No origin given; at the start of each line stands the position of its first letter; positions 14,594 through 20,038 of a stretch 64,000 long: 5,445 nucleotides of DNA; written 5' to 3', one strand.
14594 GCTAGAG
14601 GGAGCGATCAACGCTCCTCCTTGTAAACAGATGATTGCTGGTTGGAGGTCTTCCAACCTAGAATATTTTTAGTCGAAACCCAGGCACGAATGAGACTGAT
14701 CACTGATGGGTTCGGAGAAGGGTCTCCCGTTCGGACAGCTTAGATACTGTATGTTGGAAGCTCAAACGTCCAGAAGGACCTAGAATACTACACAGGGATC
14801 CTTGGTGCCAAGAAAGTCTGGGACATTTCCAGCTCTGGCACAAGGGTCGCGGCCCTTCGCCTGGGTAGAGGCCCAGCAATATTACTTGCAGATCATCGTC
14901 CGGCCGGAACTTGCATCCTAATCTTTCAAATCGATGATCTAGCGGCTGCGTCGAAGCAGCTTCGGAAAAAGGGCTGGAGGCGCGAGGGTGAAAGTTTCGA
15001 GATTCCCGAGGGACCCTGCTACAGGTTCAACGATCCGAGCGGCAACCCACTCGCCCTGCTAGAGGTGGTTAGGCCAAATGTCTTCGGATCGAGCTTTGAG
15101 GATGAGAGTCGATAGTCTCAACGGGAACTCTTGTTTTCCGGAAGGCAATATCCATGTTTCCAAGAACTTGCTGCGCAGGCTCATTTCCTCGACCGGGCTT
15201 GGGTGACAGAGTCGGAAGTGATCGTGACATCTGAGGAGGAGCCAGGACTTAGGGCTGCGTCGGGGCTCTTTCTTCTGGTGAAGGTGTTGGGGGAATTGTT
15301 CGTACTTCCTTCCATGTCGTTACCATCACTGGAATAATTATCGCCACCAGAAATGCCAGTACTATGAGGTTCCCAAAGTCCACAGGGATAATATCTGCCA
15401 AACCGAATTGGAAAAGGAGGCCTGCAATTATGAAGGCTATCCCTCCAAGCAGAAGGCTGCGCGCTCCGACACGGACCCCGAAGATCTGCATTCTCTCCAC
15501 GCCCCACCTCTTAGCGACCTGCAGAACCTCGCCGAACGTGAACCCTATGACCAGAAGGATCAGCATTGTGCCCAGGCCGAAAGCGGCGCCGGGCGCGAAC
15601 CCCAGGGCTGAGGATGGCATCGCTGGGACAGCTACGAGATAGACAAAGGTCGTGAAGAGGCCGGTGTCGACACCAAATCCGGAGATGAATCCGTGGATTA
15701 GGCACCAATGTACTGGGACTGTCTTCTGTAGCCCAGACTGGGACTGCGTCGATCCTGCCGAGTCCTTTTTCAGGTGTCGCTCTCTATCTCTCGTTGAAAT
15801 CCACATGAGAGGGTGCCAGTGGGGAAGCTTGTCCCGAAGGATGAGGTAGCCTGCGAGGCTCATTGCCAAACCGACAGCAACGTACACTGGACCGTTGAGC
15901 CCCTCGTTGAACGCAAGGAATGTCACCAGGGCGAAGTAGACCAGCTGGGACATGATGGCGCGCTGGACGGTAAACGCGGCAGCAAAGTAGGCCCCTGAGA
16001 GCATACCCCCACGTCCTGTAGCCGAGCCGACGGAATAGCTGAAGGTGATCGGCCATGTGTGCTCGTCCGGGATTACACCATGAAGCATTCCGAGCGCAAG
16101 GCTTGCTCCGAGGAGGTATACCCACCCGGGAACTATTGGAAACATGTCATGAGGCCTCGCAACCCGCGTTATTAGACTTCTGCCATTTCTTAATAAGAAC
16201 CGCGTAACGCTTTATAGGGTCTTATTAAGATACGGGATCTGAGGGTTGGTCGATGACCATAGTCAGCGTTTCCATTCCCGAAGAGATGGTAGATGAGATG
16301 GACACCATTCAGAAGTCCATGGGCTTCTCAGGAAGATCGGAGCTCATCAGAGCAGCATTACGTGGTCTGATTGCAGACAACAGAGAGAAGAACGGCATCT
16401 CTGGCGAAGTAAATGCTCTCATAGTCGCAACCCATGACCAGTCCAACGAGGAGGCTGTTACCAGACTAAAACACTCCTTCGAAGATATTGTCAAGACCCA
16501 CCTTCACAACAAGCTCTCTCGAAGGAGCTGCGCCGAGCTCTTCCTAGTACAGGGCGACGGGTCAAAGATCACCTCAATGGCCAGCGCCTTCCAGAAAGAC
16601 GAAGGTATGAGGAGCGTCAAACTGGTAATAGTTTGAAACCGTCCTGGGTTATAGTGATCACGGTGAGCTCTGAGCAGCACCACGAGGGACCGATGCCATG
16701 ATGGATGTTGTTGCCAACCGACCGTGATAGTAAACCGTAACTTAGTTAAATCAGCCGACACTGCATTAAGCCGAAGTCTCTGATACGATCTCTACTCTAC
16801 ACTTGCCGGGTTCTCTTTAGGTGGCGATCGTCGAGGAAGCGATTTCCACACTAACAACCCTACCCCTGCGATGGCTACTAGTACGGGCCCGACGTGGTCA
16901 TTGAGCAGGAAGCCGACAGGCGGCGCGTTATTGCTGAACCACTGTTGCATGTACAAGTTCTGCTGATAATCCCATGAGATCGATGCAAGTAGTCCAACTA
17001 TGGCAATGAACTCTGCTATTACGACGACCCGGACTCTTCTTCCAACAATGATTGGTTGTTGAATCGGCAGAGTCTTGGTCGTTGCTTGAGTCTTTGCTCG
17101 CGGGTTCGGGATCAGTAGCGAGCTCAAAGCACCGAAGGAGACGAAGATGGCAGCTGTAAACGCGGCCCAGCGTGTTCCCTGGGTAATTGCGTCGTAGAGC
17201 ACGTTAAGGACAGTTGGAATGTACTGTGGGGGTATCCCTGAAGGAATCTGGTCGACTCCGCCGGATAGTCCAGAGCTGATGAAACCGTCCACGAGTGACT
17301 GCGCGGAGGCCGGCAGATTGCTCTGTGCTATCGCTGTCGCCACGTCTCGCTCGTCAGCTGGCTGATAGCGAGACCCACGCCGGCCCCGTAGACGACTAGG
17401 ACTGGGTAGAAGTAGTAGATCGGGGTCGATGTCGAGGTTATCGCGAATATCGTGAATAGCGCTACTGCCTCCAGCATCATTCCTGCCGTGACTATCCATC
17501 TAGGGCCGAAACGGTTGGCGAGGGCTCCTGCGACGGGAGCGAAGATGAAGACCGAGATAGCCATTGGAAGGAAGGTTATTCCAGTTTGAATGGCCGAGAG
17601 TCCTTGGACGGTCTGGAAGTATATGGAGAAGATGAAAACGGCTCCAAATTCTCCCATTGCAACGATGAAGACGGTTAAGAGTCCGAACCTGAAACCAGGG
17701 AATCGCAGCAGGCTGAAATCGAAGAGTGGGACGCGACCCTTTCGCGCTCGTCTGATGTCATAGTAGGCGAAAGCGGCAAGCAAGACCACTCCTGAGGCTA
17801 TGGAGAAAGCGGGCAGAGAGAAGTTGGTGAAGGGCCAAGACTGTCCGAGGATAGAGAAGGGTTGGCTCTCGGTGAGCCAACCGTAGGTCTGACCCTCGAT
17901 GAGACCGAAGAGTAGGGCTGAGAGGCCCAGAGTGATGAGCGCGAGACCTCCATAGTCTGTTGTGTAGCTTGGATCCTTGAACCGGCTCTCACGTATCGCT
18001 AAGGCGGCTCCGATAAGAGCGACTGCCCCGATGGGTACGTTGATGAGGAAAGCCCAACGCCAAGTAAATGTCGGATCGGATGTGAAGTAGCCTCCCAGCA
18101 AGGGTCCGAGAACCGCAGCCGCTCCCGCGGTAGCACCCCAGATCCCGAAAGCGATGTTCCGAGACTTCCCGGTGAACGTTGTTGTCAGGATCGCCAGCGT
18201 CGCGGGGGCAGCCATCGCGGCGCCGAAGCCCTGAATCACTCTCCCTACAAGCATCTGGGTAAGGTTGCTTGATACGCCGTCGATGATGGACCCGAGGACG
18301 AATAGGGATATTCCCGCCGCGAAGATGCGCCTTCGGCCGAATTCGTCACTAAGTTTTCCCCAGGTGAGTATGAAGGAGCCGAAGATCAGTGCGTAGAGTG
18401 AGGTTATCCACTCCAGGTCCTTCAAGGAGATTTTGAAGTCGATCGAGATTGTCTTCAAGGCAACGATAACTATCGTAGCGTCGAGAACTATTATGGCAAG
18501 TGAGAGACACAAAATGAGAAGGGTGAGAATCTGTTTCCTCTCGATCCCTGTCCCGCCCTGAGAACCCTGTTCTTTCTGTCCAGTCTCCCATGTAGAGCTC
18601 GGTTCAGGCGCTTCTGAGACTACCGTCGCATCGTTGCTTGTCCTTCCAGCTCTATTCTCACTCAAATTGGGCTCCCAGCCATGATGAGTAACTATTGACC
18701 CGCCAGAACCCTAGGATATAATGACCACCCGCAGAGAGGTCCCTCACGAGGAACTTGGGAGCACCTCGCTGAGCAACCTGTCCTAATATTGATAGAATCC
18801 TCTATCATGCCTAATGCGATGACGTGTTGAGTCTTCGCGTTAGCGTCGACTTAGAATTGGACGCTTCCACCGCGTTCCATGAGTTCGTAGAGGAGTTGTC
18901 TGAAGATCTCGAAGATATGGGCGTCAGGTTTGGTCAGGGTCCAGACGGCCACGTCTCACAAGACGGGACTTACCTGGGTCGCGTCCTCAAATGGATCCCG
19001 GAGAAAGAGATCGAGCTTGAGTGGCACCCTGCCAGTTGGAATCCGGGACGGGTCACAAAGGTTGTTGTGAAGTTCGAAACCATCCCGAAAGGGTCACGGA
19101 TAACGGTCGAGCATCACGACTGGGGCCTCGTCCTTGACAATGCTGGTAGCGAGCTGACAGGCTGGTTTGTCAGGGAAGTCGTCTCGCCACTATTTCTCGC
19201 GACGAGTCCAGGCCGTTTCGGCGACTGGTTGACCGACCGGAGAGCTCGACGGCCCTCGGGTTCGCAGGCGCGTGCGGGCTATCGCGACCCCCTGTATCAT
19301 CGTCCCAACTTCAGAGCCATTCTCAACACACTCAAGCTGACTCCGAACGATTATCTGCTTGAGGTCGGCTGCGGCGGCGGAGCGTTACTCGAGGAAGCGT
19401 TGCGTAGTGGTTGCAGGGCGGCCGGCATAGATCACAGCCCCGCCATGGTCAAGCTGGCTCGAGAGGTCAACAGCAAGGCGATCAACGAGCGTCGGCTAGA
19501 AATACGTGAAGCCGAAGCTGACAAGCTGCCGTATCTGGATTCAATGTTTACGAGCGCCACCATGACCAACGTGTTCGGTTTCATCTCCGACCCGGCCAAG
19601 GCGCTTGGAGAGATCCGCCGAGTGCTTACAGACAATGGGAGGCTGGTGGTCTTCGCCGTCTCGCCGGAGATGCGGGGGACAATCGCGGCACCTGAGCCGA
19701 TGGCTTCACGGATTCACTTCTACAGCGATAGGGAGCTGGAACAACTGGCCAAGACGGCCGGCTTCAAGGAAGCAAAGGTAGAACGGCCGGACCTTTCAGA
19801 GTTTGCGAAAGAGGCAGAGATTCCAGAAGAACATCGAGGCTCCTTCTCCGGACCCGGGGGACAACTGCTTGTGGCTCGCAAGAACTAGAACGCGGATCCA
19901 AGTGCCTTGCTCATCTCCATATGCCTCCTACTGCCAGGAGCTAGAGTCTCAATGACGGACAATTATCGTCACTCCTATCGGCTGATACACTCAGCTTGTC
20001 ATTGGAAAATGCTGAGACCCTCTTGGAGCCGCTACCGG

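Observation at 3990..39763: At least 11 frame breaks in 9 genes all have the same polarity (one base missing), so an assembly deletion bias is likely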

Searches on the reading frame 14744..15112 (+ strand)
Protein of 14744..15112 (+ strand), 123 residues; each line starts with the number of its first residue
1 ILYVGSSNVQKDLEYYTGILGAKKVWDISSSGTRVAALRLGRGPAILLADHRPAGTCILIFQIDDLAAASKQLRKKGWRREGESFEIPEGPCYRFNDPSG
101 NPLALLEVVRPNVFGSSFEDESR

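Call 27: search_protein_families(library=pfam, proteins=[window:14744-15112:+], max_evalue=1)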
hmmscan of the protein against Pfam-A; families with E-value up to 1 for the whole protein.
window:14744-15112:+ (123 aa): 3 families
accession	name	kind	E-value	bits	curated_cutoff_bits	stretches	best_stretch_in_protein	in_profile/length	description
PF00903.31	Glyoxalase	-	7.8e-07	29.9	20.6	1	7-103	10-119/121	Glyoxalase/Bleomycin resistance protein/Dioxygenase superfamily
PF18029.7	Glyoxalase_6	-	0.069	14.3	23.6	1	8-105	8-105/106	Glyoxalase-like domain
PF13669.12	Glyoxalase_4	-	0.27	12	27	0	55-82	68-95/109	Glyoxalase/Bleomycin resistance protein/Dioxygenase superfamily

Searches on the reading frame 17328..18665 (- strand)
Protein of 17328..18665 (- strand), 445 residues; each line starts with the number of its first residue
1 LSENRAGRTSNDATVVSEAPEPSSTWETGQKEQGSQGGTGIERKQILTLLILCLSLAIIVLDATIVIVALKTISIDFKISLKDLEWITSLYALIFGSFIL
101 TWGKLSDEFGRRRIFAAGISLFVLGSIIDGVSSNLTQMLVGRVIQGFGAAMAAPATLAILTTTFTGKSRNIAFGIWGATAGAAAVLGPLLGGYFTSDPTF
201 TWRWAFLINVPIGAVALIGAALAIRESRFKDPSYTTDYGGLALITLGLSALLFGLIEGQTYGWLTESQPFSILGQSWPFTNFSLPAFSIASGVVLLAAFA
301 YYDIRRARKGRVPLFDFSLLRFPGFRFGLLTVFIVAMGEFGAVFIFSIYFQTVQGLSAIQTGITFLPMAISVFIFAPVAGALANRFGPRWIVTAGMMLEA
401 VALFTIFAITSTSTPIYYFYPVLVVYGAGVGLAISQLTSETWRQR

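Call 7: search_protein_families(library=pfam, proteins=[window:17328-18665:-], max_evalue=0.01)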
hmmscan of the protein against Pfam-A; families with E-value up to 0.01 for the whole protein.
window:17328-18665:- (445 aa): 3 families
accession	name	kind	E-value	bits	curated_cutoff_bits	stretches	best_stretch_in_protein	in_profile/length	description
PF07690.21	MFS_1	-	7.2e-46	157.1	33.4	1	52-436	1-314/347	Major Facilitator Superfamily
PF13347.12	MFS_2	-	4.7e-06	25.9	27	2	329-434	229-332/427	MFS/sugar transport protein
PF06609.19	TRI12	-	0.0018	17.3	23.2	1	86-218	82-211/599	Fungal trichothecene efflux pump (TRI12)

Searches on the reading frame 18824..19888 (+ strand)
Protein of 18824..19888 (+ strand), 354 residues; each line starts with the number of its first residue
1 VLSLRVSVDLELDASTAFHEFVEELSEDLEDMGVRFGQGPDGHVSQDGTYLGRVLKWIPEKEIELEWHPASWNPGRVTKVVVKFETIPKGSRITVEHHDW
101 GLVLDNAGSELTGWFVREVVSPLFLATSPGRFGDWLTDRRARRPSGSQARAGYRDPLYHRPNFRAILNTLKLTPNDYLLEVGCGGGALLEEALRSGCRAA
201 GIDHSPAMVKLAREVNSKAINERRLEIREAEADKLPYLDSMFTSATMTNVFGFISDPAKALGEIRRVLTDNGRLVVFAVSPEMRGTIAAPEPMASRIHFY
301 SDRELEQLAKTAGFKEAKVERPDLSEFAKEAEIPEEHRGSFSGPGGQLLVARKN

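Call 15: find_encoding_contigs(protein=window:18824-19888:+, flank=10000, max_places=6)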
Protein window:18824-19888:+ (354 aa): 16 contigs read that carry it; 6 places shown.
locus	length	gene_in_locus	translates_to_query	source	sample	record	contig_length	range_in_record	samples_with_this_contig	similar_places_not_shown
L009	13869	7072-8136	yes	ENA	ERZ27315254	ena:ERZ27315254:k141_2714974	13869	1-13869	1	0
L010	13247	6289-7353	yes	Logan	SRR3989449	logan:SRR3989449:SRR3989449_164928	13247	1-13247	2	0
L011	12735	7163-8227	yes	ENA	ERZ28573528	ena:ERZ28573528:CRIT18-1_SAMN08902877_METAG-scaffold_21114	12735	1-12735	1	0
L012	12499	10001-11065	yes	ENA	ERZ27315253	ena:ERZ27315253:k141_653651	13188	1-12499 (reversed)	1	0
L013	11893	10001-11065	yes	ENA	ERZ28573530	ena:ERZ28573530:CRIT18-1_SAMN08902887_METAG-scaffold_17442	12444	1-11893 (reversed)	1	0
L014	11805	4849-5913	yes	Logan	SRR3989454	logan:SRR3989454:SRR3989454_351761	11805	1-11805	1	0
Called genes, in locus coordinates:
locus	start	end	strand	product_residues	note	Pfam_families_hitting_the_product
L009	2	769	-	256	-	?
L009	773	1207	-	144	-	PF05231:MASE1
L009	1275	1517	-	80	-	-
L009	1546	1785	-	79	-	-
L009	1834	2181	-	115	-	PF01022:HTH_5, PF12840:HTH_20, PF01978:TrmB (weak)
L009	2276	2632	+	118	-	PF00085:Thioredoxin, PF13098:Thioredoxin_2, PF13905:Thioredoxin_8 (weak)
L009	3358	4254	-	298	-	-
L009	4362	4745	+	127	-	PF01402:RHH_1 (weak), PF08753:NikR_C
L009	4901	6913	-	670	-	PF13347:MFS_2 (faint), PF07690:MFS_1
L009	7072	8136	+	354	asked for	PF08327:AHSA1 (faint), PF13489:Methyltransf_23, PF01209:Ubie_methyltran, PF02353:CMAS (weak), PF13847:Methyltransf_31, PF08241:Methyltransf_11, PF08242:Methyltransf_12, PF13649:Methyltransf_25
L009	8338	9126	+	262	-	PF00106:adh_short, PF08659:KR, PF13561:adh_short_C2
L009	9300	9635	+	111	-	PF04075:F420H2_quin_red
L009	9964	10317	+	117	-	PF06745:ATPase (weak), PF24336:DUF7504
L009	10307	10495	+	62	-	-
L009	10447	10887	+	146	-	-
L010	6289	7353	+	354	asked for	PF08327:AHSA1 (faint), PF13489:Methyltransf_23, PF01209:Ubie_methyltran, PF02353:CMAS (weak), PF13847:Methyltransf_31, PF08241:Methyltransf_11, PF08242:Methyltransf_12, PF13649:Methyltransf_25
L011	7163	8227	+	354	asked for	PF08327:AHSA1 (faint), PF13489:Methyltransf_23, PF01209:Ubie_methyltran, PF02353:CMAS (weak), PF13847:Methyltransf_31, PF08241:Methyltransf_11, PF08242:Methyltransf_12, PF13649:Methyltransf_25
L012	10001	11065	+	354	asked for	PF08327:AHSA1 (faint), PF13489:Methyltransf_23, PF01209:Ubie_methyltran, PF02353:CMAS (weak), PF13847:Methyltransf_31, PF08241:Methyltransf_11, PF08242:Methyltransf_12, PF13649:Methyltransf_25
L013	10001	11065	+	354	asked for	PF08327:AHSA1 (faint), PF13489:Methyltransf_23, PF01209:Ubie_methyltran, PF02353:CMAS (weak), PF13847:Methyltransf_31, PF08241:Methyltransf_11, PF08242:Methyltransf_12, PF13649:Methyltransf_25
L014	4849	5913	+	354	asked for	PF08327:AHSA1 (faint), PF13489:Methyltransf_23, PF01209:Ubie_methyltran, PF02353:CMAS (weak), PF13847:Methyltransf_31, PF08241:Methyltransf_11, PF08242:Methyltransf_12, PF13649:Methyltransf_25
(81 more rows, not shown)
